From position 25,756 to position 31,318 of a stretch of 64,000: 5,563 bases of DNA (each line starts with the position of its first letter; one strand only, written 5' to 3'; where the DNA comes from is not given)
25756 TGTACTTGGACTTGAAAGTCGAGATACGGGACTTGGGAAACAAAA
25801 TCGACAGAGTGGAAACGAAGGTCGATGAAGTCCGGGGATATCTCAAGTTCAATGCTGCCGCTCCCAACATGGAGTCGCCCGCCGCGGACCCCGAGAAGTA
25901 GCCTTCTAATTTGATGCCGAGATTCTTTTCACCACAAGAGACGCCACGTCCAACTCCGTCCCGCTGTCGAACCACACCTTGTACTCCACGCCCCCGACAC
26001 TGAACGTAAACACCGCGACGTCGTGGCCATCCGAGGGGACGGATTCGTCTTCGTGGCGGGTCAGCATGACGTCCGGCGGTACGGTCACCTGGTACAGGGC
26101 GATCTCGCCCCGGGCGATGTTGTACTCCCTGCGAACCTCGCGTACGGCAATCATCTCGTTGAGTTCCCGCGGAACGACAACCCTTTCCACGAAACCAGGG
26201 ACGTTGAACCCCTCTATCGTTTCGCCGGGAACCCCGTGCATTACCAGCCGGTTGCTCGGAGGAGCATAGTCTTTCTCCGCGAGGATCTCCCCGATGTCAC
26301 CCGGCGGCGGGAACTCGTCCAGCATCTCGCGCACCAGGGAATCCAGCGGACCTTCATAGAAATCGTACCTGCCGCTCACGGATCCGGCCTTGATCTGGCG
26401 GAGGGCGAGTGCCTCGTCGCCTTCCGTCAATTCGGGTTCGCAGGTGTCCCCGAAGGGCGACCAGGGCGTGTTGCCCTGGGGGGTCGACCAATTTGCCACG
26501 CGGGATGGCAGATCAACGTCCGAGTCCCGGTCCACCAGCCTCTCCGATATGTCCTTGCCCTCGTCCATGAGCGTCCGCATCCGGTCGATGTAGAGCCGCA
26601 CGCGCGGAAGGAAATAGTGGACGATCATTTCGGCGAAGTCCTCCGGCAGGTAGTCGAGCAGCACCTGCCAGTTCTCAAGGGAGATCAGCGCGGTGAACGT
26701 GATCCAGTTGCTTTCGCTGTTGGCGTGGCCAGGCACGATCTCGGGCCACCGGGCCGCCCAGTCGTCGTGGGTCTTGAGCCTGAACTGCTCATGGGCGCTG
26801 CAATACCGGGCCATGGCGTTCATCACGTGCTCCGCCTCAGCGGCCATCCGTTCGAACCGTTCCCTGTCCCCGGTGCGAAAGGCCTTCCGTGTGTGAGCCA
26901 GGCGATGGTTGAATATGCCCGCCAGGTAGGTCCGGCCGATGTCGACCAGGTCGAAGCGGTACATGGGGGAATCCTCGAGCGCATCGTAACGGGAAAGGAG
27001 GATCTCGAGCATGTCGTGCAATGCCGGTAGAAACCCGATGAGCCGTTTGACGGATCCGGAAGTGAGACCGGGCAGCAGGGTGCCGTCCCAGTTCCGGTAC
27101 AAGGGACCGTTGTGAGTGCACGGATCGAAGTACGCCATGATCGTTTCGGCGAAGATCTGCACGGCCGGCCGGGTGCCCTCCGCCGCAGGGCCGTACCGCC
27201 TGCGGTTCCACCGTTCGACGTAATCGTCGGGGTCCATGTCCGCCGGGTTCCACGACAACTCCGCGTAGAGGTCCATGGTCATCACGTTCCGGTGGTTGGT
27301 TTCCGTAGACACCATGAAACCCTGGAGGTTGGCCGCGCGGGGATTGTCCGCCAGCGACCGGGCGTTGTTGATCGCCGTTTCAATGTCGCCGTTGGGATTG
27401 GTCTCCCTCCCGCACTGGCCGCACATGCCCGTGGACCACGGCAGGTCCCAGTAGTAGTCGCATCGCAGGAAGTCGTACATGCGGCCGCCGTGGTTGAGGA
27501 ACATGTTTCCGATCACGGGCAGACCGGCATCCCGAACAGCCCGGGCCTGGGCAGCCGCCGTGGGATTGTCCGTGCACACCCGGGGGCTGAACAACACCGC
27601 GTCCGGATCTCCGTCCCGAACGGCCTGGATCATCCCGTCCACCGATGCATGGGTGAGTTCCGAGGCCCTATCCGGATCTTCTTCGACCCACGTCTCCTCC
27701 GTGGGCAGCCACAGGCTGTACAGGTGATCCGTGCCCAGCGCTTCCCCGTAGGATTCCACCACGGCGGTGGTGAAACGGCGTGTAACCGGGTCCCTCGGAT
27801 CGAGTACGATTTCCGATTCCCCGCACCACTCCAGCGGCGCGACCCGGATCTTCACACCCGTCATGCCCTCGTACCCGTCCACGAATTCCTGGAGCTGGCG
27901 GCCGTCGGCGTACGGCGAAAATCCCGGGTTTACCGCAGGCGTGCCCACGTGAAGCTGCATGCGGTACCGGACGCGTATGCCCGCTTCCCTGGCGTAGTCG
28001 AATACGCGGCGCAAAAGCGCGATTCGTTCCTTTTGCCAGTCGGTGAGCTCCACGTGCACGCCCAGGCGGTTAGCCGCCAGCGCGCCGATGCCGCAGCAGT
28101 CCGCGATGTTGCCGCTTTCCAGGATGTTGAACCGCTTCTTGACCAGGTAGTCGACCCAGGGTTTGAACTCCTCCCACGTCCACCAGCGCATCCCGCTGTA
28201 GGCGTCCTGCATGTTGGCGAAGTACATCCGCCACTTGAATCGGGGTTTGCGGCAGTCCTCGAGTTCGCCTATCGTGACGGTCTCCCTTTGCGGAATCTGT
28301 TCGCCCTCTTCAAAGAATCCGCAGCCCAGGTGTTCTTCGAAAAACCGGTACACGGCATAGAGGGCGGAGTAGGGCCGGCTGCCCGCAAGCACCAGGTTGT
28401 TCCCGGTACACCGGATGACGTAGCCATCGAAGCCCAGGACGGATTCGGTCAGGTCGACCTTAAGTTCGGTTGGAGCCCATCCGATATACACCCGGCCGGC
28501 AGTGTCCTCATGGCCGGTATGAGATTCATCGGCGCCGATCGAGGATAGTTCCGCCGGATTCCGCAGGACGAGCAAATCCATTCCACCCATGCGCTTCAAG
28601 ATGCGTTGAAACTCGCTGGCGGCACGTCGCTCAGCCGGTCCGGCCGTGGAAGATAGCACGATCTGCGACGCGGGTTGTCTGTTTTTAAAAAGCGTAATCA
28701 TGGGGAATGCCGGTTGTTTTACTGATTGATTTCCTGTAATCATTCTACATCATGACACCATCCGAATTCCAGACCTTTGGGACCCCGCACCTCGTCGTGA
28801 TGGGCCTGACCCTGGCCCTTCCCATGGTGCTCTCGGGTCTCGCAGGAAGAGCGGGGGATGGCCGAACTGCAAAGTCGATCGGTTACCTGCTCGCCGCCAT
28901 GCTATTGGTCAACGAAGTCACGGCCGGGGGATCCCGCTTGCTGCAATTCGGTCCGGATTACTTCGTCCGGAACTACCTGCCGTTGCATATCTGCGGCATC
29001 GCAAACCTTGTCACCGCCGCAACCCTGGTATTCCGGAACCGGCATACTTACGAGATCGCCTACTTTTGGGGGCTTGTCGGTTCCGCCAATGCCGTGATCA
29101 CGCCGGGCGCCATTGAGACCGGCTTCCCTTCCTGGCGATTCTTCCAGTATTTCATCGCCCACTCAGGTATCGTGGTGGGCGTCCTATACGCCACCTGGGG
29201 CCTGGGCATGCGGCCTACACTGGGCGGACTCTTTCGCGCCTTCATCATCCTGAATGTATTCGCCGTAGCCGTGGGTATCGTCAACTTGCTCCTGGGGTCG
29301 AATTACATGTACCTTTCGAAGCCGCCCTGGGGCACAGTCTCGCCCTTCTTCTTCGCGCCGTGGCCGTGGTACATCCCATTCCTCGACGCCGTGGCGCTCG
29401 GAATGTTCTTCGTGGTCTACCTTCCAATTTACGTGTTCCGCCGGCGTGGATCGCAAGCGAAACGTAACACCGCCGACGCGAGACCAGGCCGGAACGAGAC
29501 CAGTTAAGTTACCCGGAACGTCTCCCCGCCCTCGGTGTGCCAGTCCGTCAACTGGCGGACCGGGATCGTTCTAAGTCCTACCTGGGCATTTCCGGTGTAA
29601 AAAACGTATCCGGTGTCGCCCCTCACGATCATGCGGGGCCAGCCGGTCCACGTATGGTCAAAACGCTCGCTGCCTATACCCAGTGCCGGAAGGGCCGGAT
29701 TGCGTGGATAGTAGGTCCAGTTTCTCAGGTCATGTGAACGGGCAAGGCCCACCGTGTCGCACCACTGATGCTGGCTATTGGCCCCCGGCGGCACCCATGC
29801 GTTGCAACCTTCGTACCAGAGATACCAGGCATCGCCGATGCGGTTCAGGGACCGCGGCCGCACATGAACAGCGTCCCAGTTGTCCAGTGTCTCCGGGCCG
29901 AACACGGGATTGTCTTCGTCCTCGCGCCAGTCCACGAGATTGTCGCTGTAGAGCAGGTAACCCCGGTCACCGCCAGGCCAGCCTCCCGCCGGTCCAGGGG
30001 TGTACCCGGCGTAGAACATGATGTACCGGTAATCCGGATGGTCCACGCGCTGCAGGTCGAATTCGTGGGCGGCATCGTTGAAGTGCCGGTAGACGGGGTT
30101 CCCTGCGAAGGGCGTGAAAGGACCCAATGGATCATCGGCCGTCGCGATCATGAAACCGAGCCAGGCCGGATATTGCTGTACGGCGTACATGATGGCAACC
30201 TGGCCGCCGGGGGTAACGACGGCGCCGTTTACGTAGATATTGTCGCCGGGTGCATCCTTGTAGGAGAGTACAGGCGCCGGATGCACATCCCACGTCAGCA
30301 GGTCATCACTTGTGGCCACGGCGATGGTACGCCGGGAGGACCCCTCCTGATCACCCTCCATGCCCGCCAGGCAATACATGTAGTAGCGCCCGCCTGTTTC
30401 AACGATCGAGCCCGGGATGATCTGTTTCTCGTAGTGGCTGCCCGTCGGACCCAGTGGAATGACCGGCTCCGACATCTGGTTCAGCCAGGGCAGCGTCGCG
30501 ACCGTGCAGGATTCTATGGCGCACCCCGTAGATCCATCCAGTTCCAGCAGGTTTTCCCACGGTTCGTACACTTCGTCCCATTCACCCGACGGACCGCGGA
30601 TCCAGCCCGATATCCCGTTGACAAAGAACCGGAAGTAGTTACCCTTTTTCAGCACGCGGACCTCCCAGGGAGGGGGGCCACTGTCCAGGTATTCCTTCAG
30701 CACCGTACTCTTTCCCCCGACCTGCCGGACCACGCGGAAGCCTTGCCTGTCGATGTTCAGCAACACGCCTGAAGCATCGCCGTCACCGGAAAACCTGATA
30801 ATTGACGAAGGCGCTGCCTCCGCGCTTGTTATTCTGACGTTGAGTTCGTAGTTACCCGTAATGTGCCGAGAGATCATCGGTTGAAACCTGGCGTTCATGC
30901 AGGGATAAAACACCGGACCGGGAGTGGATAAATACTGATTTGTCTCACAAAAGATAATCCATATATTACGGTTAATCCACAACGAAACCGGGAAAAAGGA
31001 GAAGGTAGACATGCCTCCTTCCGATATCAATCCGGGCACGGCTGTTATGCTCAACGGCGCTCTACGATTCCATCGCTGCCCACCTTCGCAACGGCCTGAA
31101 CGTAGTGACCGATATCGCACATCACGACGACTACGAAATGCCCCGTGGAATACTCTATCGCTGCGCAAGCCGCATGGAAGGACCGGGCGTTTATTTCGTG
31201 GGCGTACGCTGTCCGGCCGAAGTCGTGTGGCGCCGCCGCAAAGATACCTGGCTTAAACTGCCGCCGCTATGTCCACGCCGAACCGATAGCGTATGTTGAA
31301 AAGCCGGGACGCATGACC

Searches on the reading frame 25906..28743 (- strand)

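Call 37: search_protein_families(library=pfam, proteins=[window:25906-28743:-], max_evalue=0.001)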
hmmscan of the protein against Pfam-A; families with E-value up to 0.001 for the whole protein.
window:25906-28743:- (945 aa): 3 families
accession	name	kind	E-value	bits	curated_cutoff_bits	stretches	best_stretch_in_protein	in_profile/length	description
PF12972.12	NAGLU_C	-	7.4e-22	78.7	25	1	508-737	1-232/268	Alpha-N-acetylglucosaminidase (NAGLU) C-terminal domain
PF05089.18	NAGLU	-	1.8e-09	37.5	25.5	1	305-499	138-335/336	Alpha-N-acetylglucosaminidase (NAGLU) tim-barrel domain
PF03648.19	Glyco_hydro_67N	-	0.00016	22.3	24.3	0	21-134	17-120/120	Glycosyl hydrolase family 67 N-terminus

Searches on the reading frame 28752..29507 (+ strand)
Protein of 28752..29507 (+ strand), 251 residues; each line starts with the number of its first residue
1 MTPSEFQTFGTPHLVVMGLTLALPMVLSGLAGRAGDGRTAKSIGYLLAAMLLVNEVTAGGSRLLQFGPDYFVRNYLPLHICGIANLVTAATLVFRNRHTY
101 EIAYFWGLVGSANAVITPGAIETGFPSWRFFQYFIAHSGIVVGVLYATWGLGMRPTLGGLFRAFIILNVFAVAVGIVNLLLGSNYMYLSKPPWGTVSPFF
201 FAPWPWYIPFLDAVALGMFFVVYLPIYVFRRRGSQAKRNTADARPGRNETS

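Call 37: search_protein_families(library=pfam, proteins=[window:28752-29507:+], max_evalue=0.001)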
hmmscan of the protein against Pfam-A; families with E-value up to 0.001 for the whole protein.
window:28752-29507:+ (251 aa): 1 family
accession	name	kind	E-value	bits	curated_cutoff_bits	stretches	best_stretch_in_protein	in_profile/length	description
PF14808.11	TMEM164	-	1.9e-43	149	25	1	9-223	2-217/217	TMEM164 family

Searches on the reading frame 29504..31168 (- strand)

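Call 37: search_protein_families(library=pfam, proteins=[window:29504-31168:-], max_evalue=0.001)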
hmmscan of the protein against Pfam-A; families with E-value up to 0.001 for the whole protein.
window:29504-31168:- (554 aa): 1 family
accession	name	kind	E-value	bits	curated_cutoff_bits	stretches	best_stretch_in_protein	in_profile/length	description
PF00251.26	Glyco_hydro_32N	-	0.0004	20.5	22.1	0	255-362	15-122/307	Glycosyl hydrolases family 32 N-terminal domain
